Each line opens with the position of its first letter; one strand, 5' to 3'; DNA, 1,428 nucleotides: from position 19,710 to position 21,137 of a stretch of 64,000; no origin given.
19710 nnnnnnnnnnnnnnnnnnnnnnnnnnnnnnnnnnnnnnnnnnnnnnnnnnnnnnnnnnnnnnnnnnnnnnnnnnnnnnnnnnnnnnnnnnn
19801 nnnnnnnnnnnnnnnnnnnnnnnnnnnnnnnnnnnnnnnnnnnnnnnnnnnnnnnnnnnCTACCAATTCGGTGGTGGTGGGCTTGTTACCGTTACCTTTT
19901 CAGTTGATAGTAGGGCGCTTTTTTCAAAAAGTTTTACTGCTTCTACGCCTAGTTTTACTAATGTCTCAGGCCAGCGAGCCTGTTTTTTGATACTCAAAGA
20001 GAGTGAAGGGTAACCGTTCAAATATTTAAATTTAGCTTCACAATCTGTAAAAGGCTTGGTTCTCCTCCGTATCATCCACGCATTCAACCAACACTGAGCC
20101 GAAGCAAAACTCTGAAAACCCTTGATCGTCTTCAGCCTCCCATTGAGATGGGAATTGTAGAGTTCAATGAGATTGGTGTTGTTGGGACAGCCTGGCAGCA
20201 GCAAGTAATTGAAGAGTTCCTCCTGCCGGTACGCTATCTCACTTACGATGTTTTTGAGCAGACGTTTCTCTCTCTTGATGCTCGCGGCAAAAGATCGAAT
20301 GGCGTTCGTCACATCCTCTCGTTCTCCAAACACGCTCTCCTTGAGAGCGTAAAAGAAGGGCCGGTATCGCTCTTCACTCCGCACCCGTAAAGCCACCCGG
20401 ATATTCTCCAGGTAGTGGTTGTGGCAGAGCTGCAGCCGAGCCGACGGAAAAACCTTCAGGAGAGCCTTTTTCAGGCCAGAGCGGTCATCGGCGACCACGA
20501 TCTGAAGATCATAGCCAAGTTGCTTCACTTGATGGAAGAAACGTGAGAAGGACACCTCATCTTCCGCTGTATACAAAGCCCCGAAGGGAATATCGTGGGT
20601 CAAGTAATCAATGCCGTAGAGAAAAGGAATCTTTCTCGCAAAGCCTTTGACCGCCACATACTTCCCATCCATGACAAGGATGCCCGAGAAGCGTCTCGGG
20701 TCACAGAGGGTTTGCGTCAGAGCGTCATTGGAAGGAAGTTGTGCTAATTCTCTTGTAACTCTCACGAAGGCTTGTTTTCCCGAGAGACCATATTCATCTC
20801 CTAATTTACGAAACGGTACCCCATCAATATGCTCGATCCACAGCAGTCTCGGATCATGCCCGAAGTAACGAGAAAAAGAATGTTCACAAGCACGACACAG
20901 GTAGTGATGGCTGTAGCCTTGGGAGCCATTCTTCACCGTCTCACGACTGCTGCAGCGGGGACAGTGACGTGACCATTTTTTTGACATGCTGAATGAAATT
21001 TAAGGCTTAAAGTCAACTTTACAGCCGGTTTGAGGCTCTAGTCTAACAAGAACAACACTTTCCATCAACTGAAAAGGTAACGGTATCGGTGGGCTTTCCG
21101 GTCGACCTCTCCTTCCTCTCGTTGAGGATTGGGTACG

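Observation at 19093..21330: pyrD disrupted by a recent IS1-family insertion; element precisely delimited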

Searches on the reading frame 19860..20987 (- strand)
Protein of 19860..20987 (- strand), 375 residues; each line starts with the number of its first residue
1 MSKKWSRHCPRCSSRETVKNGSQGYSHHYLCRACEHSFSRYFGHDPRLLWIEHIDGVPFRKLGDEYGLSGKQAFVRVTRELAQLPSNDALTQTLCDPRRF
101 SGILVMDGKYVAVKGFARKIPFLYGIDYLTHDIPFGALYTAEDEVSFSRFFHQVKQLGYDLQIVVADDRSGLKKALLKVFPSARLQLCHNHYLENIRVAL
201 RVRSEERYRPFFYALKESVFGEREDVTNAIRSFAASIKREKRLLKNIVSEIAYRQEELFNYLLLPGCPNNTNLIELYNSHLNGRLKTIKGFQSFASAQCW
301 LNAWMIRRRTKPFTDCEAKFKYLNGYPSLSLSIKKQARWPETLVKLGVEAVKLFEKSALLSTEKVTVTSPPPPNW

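Call 5: search_protein_families(library=pfam, max_evalue=0.1, proteins=[window:19863-20987:-])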
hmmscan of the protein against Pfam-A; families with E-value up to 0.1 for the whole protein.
seq(375 aa): 4 families
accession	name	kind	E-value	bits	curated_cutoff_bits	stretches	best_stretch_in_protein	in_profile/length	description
PF00872.24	Transposase_mut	-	2.1e-11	43.8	21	1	140-298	204-362/379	Transposase, Mutator family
PF10551.15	MULE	-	6.5e-06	26.9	27.6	1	105-195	3-99/99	MULE transposase domain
PF23451.1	Zn_ribbon_PaaD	-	0.0032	17.5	27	1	3-38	11-49/53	PaaD zinc beta ribbon domain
PF03811.18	Zn_ribbon_InsA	-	0.0037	17.4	26.1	1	8-34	7-34/35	InsA N-terminal domain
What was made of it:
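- On IS256 family / Mutator superfamily: MULE PF10551 scores 26.9, just under its 27.6 cut-off (call 5).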

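Call 6: search_protein_families(library=ncbifam, max_evalue=0.1, proteins=[window:19863-20987:-])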
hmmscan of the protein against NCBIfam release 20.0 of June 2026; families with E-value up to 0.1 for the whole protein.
seq(375 aa): 8 families
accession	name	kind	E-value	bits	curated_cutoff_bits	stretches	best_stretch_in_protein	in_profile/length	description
NF033543.2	transpos_IS256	equivalog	6.7e-16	58.2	150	1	103-304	123-334/338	IS256 family transposase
NF048019.1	IS256_Zn_var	equivalog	1.2e-12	47.7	150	1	11-200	2-177/304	IS256 family transposase, variant Zn-binding type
NF033544.1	transpos_IS1249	exception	1.6e-06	27.6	300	1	162-204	143-185/382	IS1249 family transposase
NF050000.1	IS1_IS1595_Zn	domain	1.8e-06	28.4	28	1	9-39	1-32/34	IS1/IS1595 family N-terminal zinc-binding domain-containing protein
NF048018.1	IS256_N_4Cys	domain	2.1e-06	28.2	27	1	8-38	1-31/31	transposase-like zinc-binding domain-containing protein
NF033558.1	transpos_IS1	equivalog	0.0002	21.4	100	1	9-40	1-33/199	IS1 family transposase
NF041731.2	transpos_ISH6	equivalog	0.0015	17.4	240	1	158-274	230-341/414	ISH6 family transposase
NF033587.1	transpos_IS6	equivalog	0.0018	18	125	0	272-305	162-195/202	IS6 family transposase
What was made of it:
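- On IS1 family: No DDE_Tnp_IS1 hit in Pfam (calls 5, 6). The IS256-type zinc-domain model NF048018 also passes, at 28.2 against 27 (calls 5, 6).
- On IS256 family / Mutator superfamily: NF033543 scores 58.2 and NF048019 (zinc-binding variant) 47.7, both against 150 (call 6).
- Closest known: IS256 family. Different: Below the NCBIfam IS256 and IS256_Zn_var cut-offs (call 6).
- It also matches InsA PF03811 weakly (17.4 bits against 26.1) (calls 5, 6). The same zinc ribbon is also described for an IS256 variant (NF048018 and NF048019 hits, call 6).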

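Call 8: find_homologous_proteins(query=window:19884-20987:-)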
Query seq(368 aa) (368 aa): 1378 proteins with E <= 0.001 among 3737 candidates; the best 120 are listed.
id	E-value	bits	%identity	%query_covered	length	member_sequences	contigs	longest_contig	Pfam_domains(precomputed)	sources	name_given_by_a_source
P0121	7.7e-230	780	99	92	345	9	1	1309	PF10551.16,PF00872.25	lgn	-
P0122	6.0e-180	616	80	89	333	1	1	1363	PF00872.25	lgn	-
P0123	1.0e-167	576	83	82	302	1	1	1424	PF00872.25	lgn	-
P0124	3.3e-158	544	78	82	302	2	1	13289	PF10551.16,PF00872.25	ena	-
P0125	9.2e-156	536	77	82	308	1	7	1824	PF00872.25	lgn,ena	-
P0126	3.5e-155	534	75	83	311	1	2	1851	PF10551.16,PF00872.25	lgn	-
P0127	9.5e-153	526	68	94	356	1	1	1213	PF10551.16,PF00872.25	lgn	-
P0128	7.8e-142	490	63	95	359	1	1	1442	PF00872.25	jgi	jgi:hypothetical protein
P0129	8.9e-140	484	62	92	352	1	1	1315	PF10551.16,PF00872.25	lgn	-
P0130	4.4e-138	478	63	94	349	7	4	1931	PF10551.16,PF00872.25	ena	-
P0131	2.3e-137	476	61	94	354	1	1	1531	PF00872.25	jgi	jgi:hypothetical protein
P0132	4.1e-136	472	61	96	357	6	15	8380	PF00872.25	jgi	jgi:ribosome modulation factor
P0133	9.9e-136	470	59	97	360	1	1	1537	PF00872.25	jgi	-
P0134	1.1e-134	467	61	92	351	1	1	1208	PF00872.25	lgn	-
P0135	1.9e-133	463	63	93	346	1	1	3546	PF10551.16,PF00872.25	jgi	jgi:Transposase, Mutator family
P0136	2.6e-133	462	60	95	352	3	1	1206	PF10551.16,PF00872.25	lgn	-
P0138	3.5e-133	462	72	76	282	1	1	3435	PF10551.16,PF00872.25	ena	-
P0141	2.0e-131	456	60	93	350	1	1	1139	PF10551.16,PF00872.25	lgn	-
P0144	9.2e-131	454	67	85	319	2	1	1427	PF10551.16,PF00872.25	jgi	jgi:transposase-like protein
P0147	3.7e-130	452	65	83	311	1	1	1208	PF10551.16,PF00872.25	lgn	-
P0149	1.8e-129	450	65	84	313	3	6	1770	PF10551.16,PF00872.25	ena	-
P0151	4.7e-128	445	64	83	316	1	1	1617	PF10551.16,PF00872.25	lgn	-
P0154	4.7e-127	442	66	83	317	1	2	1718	PF10551.16,PF00872.25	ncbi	ncbi:MAG: transposase, partial [Blastocatellia bacterium]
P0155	5.7e-127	442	66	82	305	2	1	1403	PF10551.16,PF00872.25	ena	-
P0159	2.5e-125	436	65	84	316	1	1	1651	PF10551.16,PF00872.25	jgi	jgi:hypothetical protein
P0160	2.7e-125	436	62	84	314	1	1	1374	PF10551.16,PF00872.25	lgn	-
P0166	5.6e-124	432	64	83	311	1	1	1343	PF10551.16,PF00872.25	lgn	-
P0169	1.8e-123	430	65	81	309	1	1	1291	PF10551.16,PF00872.25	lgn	-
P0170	2.0e-123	430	64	83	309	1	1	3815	PF10551.16,PF00872.25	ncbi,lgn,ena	-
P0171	2.2e-123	430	63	84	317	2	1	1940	PF10551.16,PF00872.25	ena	-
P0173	3.8e-123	429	63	83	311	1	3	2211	PF10551.16,PF00872.25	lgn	-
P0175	9.8e-123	428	63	82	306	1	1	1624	PF10551.16,PF00872.25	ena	-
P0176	1.4e-122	427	62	84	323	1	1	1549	PF10551.16,PF00872.25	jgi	-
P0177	2.1e-122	427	61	84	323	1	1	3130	PF10551.16,PF00872.25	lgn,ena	-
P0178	4.9e-122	425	65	82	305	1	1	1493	PF10551.16,PF00872.25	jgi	jgi:hypothetical protein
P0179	5.7e-122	425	63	82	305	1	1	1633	PF10551.16,PF00872.25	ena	-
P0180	7.2e-122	425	62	82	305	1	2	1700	PF10551.16,PF00872.25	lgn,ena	-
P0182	1.0e-121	424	65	82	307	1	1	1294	PF10551.16,PF00872.25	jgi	jgi:transposase-like protein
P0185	1.7e-121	424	61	85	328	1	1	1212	PF10551.16,PF00872.25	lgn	-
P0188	4.5e-121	422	61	84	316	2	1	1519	PF10551.16,PF00872.25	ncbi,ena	-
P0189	7.8e-121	421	62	81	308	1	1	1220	PF10551.16,PF00872.25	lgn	-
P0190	1.3e-120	421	64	82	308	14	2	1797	PF10551.16,PF00872.25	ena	-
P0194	5.4e-120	419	62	84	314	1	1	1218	PF10551.16,PF00872.25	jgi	jgi:transposase-like protein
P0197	6.5e-120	418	59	88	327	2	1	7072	PF10551.16,PF00872.25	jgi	jgi:transposase-like protein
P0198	6.5e-120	418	56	93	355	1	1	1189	PF10551.16,PF00872.25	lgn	-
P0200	8.6e-120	418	61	81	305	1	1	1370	PF10551.16,PF00872.25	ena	-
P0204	9.8e-120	418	62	82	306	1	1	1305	PF10551.16,PF00872.25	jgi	jgi:hypothetical protein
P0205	1.1e-119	418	63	81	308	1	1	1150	PF10551.16,PF00872.25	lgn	-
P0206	1.5e-119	417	63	80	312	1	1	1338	PF10551.16,PF00872.25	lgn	-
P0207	2.2e-119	417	73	68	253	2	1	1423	PF10551.16,PF00872.25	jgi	-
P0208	2.2e-119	417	56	94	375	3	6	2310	PF00872.25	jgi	jgi:hypothetical protein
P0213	2.9e-119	416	53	93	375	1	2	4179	PF10551.16,PF00872.25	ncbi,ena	-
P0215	3.2e-119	416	62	84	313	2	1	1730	PF10551.16,PF00872.25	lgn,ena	-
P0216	4.0e-119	416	62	81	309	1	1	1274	PF10551.16,PF00872.25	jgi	jgi:hypothetical protein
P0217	4.4e-119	416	63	82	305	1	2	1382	PF10551.16,PF00872.25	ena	-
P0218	4.9e-119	415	62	84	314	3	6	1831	PF10551.16,PF00872.25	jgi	jgi:transposase-like protein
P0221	5.6e-119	415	68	76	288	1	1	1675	PF10551.16,PF00872.25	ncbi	-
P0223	1.4e-118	414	61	81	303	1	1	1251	PF10551.16,PF00872.25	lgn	-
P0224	2.1e-118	413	63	82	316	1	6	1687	PF10551.16,PF00872.25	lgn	-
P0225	2.6e-118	413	61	82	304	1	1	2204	PF10551.16,PF00872.25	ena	-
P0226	3.3e-118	413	73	68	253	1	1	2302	PF10551.16,PF00872.25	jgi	-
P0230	6.3e-118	412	54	93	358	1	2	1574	PF10551.16,PF00872.25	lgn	-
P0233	6.7e-118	412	63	79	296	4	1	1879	PF10551.16,PF00872.25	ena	-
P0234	9.8e-118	411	59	82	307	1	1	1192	PF10551.16,PF00872.25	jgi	-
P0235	1.2e-117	411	61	84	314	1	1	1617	PF10551.16,PF00872.25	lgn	-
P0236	1.5e-117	411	61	82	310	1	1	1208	PF10551.16,PF00872.25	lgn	-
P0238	2.2e-117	410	62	82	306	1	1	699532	PF10551.16,PF00872.25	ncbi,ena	-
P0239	2.3e-117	410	63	82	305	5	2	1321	PF10551.16,PF00872.25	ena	-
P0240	2.7e-117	410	61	83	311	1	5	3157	PF10551.16,PF00872.25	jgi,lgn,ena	jgi:transposase-like protein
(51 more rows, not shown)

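Call 13: find_encoding_contigs(protein=window:19860-20987:-, flank=4000, max_places=10)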
Protein window:19860-20987:- (375 aa): no gene with exactly this product is on record in the collection.

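Call 14: find_encoding_contigs(protein=P0121, flank=4000, max_places=10)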
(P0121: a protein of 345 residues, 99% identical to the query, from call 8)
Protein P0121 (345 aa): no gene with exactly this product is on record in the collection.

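Call 15: find_related_loci(query=window:19884-20987:-, collection=genome_contigs, flank=3000)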
Query seq(368 aa) (368 aa) in genome_contigs; peptide patterns used: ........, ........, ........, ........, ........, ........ (x = any residue, [..] = any of these).
59 stretches matched a pattern; 8 encode a relative of the query (tblastn E <= 1e-3); 8 distinct loci.
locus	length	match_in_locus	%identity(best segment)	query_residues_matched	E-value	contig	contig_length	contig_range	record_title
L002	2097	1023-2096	61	3-357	4e-157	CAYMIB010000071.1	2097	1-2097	MAG TPA_asm: uncultured Candidatus Saccharibacteria bacterium isolate ERP113451_co3_83 genome assembly, contig: NODE_788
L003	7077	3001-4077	61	3-357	1e-145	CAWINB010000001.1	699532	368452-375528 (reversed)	MAG: Candidatus Doudnabacteria bacterium isolate MFD04434.bin.1.36 genome assembly, contig: contig_24013, whole genome s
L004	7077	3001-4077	61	3-357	6e-145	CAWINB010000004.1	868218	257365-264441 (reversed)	MAG: Candidatus Doudnabacteria bacterium isolate MFD04434.bin.1.36 genome assembly, contig: contig_4859, whole genome sh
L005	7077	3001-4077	61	3-357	6e-145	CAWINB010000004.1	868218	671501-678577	MAG: Candidatus Doudnabacteria bacterium isolate MFD04434.bin.1.36 genome assembly, contig: contig_4859, whole genome sh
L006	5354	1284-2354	59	3-357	2e-142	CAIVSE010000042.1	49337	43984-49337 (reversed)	Candidatus Doudnabacteria bacterium isolate MJ-time_bin-3275 genome assembly, contig: bin-3275:42/93, whole genome shotg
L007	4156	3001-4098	57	3-364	5e-136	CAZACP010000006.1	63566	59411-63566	MAG TPA_asm: uncultured Candidatus Saccharibacteria bacterium isolate SRP135725_co1_375 genome assembly, contig: NODE_33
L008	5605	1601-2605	49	3-337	4e-105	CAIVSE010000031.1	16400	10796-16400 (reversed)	Candidatus Doudnabacteria bacterium isolate MJ-time_bin-3275 genome assembly, contig: bin-3275:31/93, whole genome shotg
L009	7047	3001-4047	46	3-345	4e-102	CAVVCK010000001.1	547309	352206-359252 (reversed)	MAG: uncultured bacterium isolate MFD02416.bin.1.123 genome assembly, contig: contig_35454, whole genome shotgun sequenc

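Call 39: search_dna_similar(query=window:19920-20987:-, collection=plasmids, mode=protein, max_evalue=0.001, max_rows=15)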
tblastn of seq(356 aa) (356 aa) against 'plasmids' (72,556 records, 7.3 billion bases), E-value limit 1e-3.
Records with a match: 10; places in all: 13; records where one place covers at least 80% of the query: 0.
Best place of each record, by identity: <60% 10.
By first word of the organism name: Pediococcus 3; Klebsiella 1; Microvirga 1; Liquorilactobacillus 1; Lactiplantibacillus 1; Carnobacterium 1; Levilactobacillus 1; Lacticaseibacillus 1.
By predicted mobility (MOB-suite, as given by PLSDB): mobilizable 6; conjugative 2; non-mobilizable 2.
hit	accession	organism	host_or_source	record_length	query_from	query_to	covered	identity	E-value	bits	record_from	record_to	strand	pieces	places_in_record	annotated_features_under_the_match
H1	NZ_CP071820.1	Klebsiella pneumoniae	Homo sapiens,feces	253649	9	291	79%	22.1%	1e-4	52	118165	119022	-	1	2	hypothetical protein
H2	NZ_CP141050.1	Microvirga lotononidis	-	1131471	104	296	54%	25.5%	2e-4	51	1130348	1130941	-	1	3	none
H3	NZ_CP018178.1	Liquorilactobacillus hordei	cell culture,water kefir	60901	141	320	51%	25.4%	3e-5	54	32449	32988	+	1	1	IS256 family transposase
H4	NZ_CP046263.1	Lactiplantibacillus plantarum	single cell,kimchi (Korean traditional ...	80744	141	320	51%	24.9%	5e-5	53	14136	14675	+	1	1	IS256 family transposase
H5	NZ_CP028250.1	Pediococcus acidilactici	cell culture,Gochujang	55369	142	320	50%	25.0%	3e-5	54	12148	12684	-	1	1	IS256 family transposase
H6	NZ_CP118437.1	Pediococcus acidilactici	Beagle,pure culture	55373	142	320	50%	25.0%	3e-5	54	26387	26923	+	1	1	IS256 family transposase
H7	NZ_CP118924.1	Pediococcus acidilactici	Felis catus,pure culture,feces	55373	142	320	50%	25.0%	3e-5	54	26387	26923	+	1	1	IS256 family transposase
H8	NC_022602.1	Carnobacterium inhibens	Siberian permafrost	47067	142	308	47%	26.3%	5e-4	50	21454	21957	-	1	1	IS256 family transposase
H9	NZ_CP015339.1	Levilactobacillus brevis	cell cuture,rye silage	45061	141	313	49%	24.7%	7e-4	49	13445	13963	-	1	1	IS256 family transposase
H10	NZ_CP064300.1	Lacticaseibacillus paracasei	single cell,kimchi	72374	142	291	42%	26.5%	8e-4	49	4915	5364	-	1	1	IS256 family transposase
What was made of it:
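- Closest known: IS256 family. Different: Only 22-26% identical to annotated IS256-family transposases (call 39).
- Annotated relatives: the closest on plasmids are IS256-family transposases at 22-26% identity (call 39). The catalytic region matches Mutator/IS256 models instead (calls 5, 6, 39).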

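Call 42: list_cluster_members(proteins=[P0121])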
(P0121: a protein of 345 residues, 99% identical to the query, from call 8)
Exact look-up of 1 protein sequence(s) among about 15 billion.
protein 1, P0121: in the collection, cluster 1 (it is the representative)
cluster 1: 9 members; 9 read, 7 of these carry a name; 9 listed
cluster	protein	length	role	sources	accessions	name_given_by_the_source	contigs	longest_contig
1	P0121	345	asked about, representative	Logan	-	-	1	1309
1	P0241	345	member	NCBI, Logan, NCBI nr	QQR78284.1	MAG: transposase [Candidatus Moraniibacteriota bacterium] | MAG: transposase [Candidatus Moranbacteria bacterium]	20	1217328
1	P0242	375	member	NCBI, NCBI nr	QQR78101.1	MAG: transposase [Candidatus Moraniibacteriota bacterium] | MAG: transposase [Candidatus Moranbacteria bacterium]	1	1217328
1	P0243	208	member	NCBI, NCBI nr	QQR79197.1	MAG: transposase [Candidatus Moraniibacteriota bacterium] | MAG: transposase [Candidatus Moranbacteria bacterium]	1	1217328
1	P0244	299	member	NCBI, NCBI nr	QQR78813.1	MAG: transposase [Candidatus Moraniibacteriota bacterium] | MAG: transposase [Candidatus Moranbacteria bacterium]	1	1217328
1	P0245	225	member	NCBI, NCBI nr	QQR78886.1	MAG: transposase [Candidatus Moraniibacteriota bacterium] | MAG: transposase [Candidatus Moranbacteria bacterium]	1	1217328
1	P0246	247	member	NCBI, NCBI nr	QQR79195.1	MAG: transposase [Candidatus Moraniibacteriota bacterium] | MAG: transposase [Candidatus Moranbacteria bacterium]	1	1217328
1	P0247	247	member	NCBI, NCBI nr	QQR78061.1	MAG: transposase [Candidatus Moraniibacteriota bacterium] | MAG: transposase [Candidatus Moranbacteria bacterium]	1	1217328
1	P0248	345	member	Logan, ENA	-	-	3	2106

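Call 44: find_encoding_contigs(protein=P0242, flank=5000, max_places=5)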
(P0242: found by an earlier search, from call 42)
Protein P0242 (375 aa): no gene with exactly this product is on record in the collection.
